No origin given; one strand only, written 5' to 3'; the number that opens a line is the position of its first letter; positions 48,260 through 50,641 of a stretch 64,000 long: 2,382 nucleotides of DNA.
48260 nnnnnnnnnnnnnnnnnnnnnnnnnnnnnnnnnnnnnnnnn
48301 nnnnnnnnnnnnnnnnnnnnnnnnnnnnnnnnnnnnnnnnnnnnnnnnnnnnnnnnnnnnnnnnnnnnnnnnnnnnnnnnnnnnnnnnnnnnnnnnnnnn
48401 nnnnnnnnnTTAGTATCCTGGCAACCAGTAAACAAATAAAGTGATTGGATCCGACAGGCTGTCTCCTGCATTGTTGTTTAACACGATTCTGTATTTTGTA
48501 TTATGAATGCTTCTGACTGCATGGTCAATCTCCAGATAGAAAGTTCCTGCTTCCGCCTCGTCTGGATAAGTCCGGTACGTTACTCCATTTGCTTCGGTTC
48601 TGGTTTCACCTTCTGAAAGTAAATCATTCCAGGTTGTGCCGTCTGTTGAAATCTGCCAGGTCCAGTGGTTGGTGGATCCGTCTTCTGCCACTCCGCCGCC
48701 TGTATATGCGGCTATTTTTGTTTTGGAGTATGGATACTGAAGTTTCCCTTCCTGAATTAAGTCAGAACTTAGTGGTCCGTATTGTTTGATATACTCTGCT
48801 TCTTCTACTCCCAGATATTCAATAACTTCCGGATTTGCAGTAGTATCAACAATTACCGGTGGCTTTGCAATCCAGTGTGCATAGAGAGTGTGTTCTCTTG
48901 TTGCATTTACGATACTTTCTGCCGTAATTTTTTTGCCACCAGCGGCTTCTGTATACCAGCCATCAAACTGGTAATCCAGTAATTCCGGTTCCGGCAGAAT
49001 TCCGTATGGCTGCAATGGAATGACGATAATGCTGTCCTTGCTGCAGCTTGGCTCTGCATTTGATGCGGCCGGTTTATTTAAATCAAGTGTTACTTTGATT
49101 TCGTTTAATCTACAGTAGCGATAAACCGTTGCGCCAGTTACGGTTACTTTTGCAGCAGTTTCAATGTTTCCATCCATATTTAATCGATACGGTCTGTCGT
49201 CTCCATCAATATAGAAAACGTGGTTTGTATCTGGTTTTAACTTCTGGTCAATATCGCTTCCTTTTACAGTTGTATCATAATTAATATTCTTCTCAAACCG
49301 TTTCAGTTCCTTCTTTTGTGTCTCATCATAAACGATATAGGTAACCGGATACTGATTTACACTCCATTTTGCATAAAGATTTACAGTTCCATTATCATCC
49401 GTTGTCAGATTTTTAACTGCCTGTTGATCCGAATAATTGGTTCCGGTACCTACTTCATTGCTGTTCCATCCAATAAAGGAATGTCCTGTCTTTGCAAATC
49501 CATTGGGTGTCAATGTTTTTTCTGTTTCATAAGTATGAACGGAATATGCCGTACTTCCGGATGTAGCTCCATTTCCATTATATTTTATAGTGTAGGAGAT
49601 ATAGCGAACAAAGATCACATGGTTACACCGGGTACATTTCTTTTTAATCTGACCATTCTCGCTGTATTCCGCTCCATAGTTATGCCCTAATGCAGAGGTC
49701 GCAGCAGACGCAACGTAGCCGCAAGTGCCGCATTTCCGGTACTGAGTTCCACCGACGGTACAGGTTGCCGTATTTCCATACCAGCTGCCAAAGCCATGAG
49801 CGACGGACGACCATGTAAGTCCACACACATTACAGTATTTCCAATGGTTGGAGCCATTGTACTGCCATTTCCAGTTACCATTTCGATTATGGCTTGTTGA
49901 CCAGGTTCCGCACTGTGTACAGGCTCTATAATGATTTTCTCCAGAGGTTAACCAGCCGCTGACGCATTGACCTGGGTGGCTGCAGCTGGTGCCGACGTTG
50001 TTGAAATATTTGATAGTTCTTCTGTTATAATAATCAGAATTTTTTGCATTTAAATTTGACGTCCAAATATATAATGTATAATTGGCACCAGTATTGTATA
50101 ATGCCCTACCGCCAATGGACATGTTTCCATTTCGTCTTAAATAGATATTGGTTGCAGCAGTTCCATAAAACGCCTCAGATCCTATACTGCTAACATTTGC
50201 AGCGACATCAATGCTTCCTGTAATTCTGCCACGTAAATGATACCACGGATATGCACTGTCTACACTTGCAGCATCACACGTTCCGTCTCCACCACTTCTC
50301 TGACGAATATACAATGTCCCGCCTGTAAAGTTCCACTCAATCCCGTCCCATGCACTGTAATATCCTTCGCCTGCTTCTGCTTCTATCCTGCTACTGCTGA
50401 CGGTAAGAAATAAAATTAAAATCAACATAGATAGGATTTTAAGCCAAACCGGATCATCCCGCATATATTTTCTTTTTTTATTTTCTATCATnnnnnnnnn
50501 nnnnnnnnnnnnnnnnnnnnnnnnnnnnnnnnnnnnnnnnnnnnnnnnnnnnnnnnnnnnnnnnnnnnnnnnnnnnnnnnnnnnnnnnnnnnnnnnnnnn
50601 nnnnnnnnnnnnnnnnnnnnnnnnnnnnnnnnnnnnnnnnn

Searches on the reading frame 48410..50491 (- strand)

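Call 27: search_protein_families(library=phrogs, proteins=[window:48410-50491:-], max_evalue=0.001)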
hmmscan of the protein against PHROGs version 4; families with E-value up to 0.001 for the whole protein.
window:48410-50491:- (693 aa): 0 families

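Call 70: search_protein_families(library=pfam, proteins=[window:48410-50491:-], max_evalue=0.001)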
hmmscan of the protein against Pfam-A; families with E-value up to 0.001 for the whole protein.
window:48410-50491:- (693 aa): 1 family
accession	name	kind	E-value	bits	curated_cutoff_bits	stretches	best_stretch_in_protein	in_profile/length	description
PF09479.16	Flg_new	-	3e-17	62.9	27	2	498-539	24-65/65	Listeria-Bacteroides repeat domain (List_Bact_rpt)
